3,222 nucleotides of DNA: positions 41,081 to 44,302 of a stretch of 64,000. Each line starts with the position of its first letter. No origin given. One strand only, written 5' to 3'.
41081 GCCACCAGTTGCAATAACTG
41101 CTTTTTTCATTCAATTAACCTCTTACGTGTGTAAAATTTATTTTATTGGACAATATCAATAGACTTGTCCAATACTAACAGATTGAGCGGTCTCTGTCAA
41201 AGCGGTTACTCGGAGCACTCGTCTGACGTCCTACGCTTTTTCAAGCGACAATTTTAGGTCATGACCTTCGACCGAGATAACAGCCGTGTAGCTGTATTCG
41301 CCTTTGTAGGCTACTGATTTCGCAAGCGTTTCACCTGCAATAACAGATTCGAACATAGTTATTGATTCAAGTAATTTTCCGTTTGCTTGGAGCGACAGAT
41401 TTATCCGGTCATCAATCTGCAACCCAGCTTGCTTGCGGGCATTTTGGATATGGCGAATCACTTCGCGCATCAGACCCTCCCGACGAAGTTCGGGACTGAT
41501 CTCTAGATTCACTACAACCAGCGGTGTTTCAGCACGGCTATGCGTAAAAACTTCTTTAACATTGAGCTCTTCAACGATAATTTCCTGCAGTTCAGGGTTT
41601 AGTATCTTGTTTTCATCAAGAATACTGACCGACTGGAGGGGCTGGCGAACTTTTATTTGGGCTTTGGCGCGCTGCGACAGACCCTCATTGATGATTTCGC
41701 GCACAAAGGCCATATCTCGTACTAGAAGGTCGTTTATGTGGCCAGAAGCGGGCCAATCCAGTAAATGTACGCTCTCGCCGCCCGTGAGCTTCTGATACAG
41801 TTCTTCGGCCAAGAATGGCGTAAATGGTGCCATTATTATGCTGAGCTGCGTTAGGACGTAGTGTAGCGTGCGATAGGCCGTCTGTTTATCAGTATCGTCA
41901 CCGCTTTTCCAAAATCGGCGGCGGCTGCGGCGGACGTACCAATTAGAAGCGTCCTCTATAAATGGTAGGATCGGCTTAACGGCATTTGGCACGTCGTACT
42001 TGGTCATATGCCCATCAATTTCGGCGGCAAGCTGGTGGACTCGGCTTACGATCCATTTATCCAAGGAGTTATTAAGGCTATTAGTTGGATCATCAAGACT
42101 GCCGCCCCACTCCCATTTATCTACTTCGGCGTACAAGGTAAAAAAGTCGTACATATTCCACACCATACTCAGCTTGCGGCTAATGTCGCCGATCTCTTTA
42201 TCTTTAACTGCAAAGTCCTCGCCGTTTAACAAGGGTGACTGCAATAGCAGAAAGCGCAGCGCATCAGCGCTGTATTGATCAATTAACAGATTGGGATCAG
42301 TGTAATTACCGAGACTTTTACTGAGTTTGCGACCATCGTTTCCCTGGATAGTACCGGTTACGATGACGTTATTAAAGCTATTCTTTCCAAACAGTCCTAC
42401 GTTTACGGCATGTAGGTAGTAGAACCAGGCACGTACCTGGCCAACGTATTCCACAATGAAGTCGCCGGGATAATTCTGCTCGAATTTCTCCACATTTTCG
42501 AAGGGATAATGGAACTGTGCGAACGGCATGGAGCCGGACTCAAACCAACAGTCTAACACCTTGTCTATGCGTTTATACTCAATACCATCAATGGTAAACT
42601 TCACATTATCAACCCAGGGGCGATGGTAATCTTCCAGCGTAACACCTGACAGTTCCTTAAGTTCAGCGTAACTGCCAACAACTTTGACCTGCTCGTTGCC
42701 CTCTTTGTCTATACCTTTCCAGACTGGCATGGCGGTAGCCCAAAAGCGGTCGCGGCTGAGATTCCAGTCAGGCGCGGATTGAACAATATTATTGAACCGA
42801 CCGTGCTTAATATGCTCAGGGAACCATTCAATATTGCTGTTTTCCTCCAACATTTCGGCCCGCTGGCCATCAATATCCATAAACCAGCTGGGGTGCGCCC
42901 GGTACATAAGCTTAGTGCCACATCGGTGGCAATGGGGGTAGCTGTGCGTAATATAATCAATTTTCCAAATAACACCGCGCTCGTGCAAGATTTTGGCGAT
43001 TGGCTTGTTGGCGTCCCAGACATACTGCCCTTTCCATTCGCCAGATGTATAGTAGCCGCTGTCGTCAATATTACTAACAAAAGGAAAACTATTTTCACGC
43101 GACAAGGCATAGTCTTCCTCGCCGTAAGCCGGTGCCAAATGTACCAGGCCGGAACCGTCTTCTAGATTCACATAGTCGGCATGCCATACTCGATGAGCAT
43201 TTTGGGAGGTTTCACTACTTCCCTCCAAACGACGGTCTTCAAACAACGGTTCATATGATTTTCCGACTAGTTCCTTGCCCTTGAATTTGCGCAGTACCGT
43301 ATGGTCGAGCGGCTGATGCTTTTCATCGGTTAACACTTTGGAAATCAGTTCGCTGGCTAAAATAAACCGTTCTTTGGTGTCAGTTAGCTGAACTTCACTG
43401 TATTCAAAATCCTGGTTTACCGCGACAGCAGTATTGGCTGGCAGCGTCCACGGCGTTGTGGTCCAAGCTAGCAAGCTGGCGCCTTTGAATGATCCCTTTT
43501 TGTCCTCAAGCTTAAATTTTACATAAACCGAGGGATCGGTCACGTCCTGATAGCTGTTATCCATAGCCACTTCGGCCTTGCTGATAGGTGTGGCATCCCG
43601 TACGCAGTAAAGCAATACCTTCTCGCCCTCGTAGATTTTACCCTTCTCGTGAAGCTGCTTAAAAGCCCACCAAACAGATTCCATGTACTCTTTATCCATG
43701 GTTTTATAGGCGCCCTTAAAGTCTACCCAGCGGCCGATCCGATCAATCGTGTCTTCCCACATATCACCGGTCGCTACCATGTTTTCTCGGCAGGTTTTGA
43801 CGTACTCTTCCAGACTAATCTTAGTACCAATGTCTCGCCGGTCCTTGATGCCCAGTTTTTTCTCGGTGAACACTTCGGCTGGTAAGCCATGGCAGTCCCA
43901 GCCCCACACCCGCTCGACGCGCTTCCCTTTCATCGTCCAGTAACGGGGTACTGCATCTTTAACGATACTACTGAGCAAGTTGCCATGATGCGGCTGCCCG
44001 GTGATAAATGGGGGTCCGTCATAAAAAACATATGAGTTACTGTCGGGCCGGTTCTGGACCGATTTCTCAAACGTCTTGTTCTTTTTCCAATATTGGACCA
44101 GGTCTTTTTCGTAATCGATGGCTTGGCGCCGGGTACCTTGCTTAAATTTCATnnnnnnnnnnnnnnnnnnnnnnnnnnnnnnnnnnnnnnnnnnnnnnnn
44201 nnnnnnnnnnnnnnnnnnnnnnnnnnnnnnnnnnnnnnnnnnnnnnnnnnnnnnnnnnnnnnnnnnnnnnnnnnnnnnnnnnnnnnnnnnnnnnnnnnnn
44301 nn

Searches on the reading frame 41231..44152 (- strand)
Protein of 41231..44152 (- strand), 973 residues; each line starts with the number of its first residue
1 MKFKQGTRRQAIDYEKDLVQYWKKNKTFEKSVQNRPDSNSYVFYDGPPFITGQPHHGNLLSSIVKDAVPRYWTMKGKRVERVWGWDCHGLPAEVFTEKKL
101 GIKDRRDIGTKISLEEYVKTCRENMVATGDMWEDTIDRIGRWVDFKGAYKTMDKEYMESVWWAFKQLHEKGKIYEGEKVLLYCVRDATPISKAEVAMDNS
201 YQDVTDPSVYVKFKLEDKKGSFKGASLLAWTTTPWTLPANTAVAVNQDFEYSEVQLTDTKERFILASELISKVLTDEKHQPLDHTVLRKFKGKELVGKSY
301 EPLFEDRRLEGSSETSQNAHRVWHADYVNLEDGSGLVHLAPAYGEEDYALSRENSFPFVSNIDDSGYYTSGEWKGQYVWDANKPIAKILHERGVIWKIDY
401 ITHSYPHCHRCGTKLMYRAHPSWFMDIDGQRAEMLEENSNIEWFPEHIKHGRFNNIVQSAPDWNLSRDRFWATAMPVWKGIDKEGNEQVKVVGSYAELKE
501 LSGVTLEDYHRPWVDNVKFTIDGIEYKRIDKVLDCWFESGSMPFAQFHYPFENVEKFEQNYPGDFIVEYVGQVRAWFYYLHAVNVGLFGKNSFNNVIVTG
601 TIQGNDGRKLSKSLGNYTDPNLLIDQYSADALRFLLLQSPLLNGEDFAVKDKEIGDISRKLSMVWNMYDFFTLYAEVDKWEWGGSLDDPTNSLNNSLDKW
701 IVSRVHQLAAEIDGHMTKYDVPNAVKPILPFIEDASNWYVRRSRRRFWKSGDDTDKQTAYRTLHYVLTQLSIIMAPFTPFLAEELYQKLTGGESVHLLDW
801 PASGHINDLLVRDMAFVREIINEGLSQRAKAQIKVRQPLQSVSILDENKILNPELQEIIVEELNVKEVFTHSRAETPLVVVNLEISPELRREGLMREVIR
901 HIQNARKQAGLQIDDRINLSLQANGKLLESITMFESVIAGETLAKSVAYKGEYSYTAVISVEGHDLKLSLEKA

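Call 5: search_protein_families(library=pfam, proteins=[window:41231-44152:-])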
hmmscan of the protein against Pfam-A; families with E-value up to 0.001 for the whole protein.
window:41231-44152:- (973 aa): 4 families
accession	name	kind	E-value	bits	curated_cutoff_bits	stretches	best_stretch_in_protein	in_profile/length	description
PF00133.28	tRNA-synt_1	-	6.1e-117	391.3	22.7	1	18-643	2-409/414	tRNA synthetases class I (I, L, M and V)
PF08264.19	Anticodon_1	-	2.1e-32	112.5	25.1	1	698-841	1-146/148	Anticodon-binding domain of tRNA ligase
PF19302.4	DUF5915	-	9.9e-25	87.6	27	1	826-972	50-194/195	Domain of unknown function (DUF5915)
PF09334.17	tRNA-synt_1g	-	1.9e-16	60.2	20.1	1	48-195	8-135/391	tRNA synthetases class I (M)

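Call 6: search_protein_families(library=ncbifam, proteins=[window:41231-44152:-], max_evalue=0.01)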
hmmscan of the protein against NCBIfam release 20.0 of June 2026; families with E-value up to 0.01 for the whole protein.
window:41231-44152:- (973 aa): 17 families
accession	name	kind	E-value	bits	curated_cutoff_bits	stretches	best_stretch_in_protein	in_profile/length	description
TIGR00392.1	ileS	equivalog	1.4e-248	827.4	621.4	1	12-848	9-853/861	isoleucine--tRNA ligase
NF000257.1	MupA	exception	1.1e-201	672.2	1900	2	13-868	7-844/1024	mupirocin-resistant isoleucine--tRNA ligase MupA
NF000258.1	MupB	exception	1.1e-200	669.1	1900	2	12-870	6-848/1033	mupirocin-resistant isoleucine--tRNA ligase MupB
TIGR00422.1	valS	equivalog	2e-121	406.6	612.1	2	325-901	259-816/863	valine--tRNA ligase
NF009687.0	PRK13208.1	equivalog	6.5e-112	375.2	738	2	322-873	255-791/801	valine--tRNA ligase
NF004349.1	PRK05729.1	equivalog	7.2e-102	342.1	704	2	323-865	251-764/860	valine--tRNA ligase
NF040702.1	ileS_w_GNAT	exception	6.9e-88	295.5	1999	2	260-827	445-1000/1100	isoleucine--tRNA ligase, N-acetyltransferase domain-containing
NF008957.0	PRK12300.1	subfamily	4.5e-57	193.7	677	2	13-353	8-327/946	leucine--tRNA ligase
NF000540.1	alt_ValS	exception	1.4e-54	185.4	900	2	372-849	336-805/827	valine--tRNA ligase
NF011492.0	PRK14900.1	equivalog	1e-53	182.5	1783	2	324-843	268-768/1044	valine--tRNA ligase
TIGR00395.1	leuS_arch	equivalog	1.8e-45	155.3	648.5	2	14-350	3-318/938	leucine--tRNA ligase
TIGR00396.1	leuS_bact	equivalog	2.4e-30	105.4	548.4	2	12-196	4-168/843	leucine--tRNA ligase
TIGR00398.1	metG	equivalog_domain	2.1e-27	96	336.35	2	591-789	310-501/530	methionine--tRNA ligase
NF008900.0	PRK12267.1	equivalog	2e-19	69.5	598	2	590-791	281-478/648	methionine--tRNA ligase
NF001100.0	PRK00133.1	equivalog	9.2e-17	60.8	587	2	406-791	173-504/676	methionine--tRNA ligase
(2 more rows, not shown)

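Call 10: find_homologous_proteins(query=window:41231-44152:-, max_evalue=1e-50)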
Query window:41231-44152:- (973 aa): 8000 proteins with E <= 1e-50 among 8000 candidates; the best 120 are listed.
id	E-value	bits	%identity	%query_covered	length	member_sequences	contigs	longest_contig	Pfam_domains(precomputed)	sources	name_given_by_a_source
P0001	0.0e+0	2281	100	100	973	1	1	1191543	PF09334.18,PF08264.20,PF00133.29,PF19302.5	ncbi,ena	-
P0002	0.0e+0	1913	82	100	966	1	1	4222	PF09334.18,PF08264.20,PF00133.29,PF19302.5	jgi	jgi:isoleucyl-tRNA synthetase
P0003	0.0e+0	1891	80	100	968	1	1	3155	PF09334.18,PF08264.20,PF00133.29,PF19302.5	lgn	-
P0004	0.0e+0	1885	81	100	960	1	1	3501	PF09334.18,PF08264.20,PF00133.29,PF19302.5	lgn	-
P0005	0.0e+0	1866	79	100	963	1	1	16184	PF09334.18,PF08264.20,PF00133.29,PF19302.5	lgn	-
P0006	0.0e+0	1863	79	100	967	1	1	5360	PF09334.18,PF08264.20,PF00133.29,PF19302.5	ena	-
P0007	0.0e+0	1862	80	100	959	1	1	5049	PF09334.18,PF08264.20,PF00133.29,PF19302.5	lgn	-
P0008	0.0e+0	1857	80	100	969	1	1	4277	PF09334.18,PF08264.20,PF00133.29,PF19302.5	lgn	-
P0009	0.0e+0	1854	78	100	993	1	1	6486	PF09334.18,PF08264.20,PF00133.29,PF19302.5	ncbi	-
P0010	0.0e+0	1850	79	100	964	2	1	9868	PF09334.18,PF08264.20,PF00133.29,PF19302.5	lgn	-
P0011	0.0e+0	1845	78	100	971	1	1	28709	PF09334.18,PF08264.20,PF00133.29,PF19302.5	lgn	-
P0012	0.0e+0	1838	79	100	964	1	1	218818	PF09334.18,PF08264.20,PF00133.29,PF19302.5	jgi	jgi:isoleucyl-tRNA synthetase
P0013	0.0e+0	1835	77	100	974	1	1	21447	PF09334.18,PF08264.20,PF00133.29,PF19302.5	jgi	jgi:isoleucyl-tRNA synthetase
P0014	0.0e+0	1825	77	100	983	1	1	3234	PF09334.18,PF08264.20,PF00133.29,PF19302.5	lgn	-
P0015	0.0e+0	1814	77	100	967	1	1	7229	PF09334.18,PF08264.20,PF13603.13,PF00133.29,PF19302.5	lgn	-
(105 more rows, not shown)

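Call 12: find_related_loci(query=window:41231-44152:-, collection=genome_contigs, flank=2500)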
Query window:41231-44152:- (973 aa) in genome_contigs; peptide patterns used: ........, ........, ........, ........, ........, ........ (x = any residue, [..] = any of these).
599 stretches matched a pattern (row limit reached: there are more); 596 encode a relative of the query (tblastn E <= 1e-3); the best 80 are kept; 80 distinct loci.
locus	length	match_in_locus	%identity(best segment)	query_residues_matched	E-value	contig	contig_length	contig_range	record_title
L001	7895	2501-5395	73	1-972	0e+0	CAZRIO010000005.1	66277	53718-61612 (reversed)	MAG TPA_asm: uncultured Candidatus Saccharibacteria bacterium isolate SRP200132_co1_783 genome assembly, contig: NODE_59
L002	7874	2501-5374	73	6-973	0e+0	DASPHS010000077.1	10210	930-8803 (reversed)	MAG TPA_asm: Candidatus Saccharimonadales bacterium isolate SMAG_U11962 k141_734734, whole genome shotgun sequence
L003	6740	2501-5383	72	1-972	0e+0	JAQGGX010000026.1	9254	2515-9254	MAG: Candidatus Saccharibacteria bacterium isolate RYN_418 scaffold_5923578, whole genome shotgun sequence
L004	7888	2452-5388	72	1-972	0e+0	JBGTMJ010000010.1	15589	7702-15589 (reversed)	MAG: Candidatus Saccharimonadales bacterium isolate JTS-RE36 k141_5800310, whole genome shotgun sequence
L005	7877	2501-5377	73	1-972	0e+0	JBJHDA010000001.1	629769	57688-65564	MAG: Candidatus Saccharibacteria bacterium isolate SF2967_J5348.maxbin.007_sub NODE_1_length_629769_cov_10.445477, whole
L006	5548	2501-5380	71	1-972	0e+0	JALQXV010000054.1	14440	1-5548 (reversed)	MAG: Candidatus Saccharimonadia bacterium isolate HJD.2 HJD_142461, whole genome shotgun sequence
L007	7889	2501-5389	71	1-972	0e+0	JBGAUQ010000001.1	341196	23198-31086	MAG: Candidatus Saccharimonadales bacterium isolate MAG_AAO_AS.77 AAOAS-77_NODE_1_length_341196_cov_10.715592, whole gen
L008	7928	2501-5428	72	1-973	0e+0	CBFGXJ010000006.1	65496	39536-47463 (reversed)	MAG TPA_asm: uncultured bacterium isolate SRR32277390_binner123_Refined_3 genome assembly, contig: ERZ27245939.37, whole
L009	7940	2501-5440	69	1-973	0e+0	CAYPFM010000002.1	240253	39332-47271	MAG TPA_asm: uncultured Candidatus Saccharibacteria bacterium isolate SRP170004_co1_270 genome assembly, contig: NODE_48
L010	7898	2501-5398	69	1-973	0e+0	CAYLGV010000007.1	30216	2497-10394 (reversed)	MAG TPA_asm: uncultured Candidatus Saccharibacteria bacterium isolate SRP296810_co1_372 genome assembly, contig: NODE_13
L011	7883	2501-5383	70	1-973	0e+0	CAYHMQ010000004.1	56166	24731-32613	MAG TPA_asm: uncultured Candidatus Saccharibacteria bacterium isolate ERP119705_co13_576 genome assembly, contig: NODE_6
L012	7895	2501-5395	70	1-972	0e+0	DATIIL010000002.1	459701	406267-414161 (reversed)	MAG TPA_asm: Candidatus Saccharimonadales bacterium isolate SMAG_U15664 k141_644191, whole genome shotgun sequence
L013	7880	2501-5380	69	1-972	0e+0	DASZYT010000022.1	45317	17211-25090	MAG TPA_asm: Candidatus Saccharimonadales bacterium isolate SMAG_U6217 k141_1215695, whole genome shotgun sequence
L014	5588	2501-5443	68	1-973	0e+0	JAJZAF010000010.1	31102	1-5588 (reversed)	MAG: bacterium isolate FK5.bin85 NODE_1589_length_31102_cov_2.066764, whole genome shotgun sequence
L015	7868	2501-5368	71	1-973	0e+0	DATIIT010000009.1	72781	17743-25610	MAG TPA_asm: Candidatus Saccharimonadales bacterium isolate SMAG_U15672 k141_90938, whole genome shotgun sequence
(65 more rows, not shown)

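Call 65: search_protein_families(library=pfam, proteins=[L012:1968-2504:+], max_evalue=0.01)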
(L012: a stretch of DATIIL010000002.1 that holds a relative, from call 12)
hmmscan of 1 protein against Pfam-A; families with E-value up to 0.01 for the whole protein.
L012:1968-2504:+ (178 aa): 0 families

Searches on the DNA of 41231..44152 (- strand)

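Call 64: search_rna_families(sources=[L001, L002, L006, L013, L029, L032, L044, L010], threshold=evalue, max_evalue=0.01)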
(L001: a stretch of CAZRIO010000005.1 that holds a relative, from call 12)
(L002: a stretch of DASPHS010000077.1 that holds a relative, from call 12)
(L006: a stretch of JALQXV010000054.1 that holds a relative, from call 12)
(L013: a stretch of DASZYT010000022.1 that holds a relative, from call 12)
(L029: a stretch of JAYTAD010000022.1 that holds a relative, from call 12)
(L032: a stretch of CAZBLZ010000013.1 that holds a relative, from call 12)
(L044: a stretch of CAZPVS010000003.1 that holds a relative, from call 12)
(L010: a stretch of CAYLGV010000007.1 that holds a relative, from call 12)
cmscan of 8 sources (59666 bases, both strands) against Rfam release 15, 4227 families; matches with E-value up to 0.01: 5.
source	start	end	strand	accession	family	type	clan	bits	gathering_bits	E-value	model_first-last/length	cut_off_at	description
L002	2269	2446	+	RF00230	T-box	Cis-reg; leader;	-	37.1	93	0.00011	1-219/219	no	T-box leader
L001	2299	2463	+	RF00230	T-box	Cis-reg; leader;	-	36.2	93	0.00019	1-219/219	no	T-box leader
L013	2302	2462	+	RF00230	T-box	Cis-reg; leader;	-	34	93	0.00071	1-219/219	no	T-box leader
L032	2253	2439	+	RF00230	T-box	Cis-reg; leader;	-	32.6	93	0.0016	1-219/219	no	T-box leader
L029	2274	2459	+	RF00230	T-box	Cis-reg; leader;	-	32.3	93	0.0019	1-219/219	no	T-box leader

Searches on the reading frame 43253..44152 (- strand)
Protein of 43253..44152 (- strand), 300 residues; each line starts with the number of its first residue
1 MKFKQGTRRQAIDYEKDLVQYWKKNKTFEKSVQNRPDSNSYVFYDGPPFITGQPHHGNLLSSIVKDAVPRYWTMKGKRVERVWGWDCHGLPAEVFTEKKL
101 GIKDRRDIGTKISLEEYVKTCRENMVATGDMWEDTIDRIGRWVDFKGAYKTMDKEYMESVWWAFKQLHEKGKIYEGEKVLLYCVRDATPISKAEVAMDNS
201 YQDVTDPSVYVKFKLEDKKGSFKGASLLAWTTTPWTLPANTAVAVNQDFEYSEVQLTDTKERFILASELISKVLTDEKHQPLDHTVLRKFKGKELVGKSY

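Call 45: find_related_loci(query=window:43253-44152:-, collection=metagenome_contigs, flank=1500)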
Query window:43253-44152:- (300 aa) in metagenome_contigs; peptide patterns used: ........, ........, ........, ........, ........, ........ (x = any residue, [..] = any of these).
600 stretches matched a pattern (row limit reached: there are more); 563 encode a relative of the query (tblastn E <= 1e-3); the best 80 are kept; 80 distinct loci.
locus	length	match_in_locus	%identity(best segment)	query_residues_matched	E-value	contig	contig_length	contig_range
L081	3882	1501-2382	81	1-300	2e-167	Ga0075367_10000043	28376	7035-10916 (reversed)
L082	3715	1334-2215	81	1-300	1e-169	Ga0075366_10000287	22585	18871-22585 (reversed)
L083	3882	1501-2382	80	1-300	3e-166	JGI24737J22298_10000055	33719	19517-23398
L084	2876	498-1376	78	1-300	6e-168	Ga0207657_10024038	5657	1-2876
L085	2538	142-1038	78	1-300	1e-170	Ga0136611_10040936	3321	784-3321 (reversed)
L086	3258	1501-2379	78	1-300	7e-166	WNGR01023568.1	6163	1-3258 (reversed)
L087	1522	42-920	78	1-300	6e-176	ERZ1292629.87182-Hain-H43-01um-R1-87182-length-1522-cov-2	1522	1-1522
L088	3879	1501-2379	78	1-300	7e-162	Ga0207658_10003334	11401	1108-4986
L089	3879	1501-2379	78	1-300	1e-161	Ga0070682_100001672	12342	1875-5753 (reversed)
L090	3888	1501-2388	79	1-300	3e-161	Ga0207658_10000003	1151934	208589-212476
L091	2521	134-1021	79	1-300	2e-166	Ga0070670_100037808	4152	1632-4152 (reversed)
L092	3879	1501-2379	77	1-300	1e-160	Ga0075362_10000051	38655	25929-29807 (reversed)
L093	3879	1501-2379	77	1-300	2e-160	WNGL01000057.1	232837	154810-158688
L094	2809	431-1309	78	1-299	6e-165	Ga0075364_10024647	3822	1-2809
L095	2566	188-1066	79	1-300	7e-166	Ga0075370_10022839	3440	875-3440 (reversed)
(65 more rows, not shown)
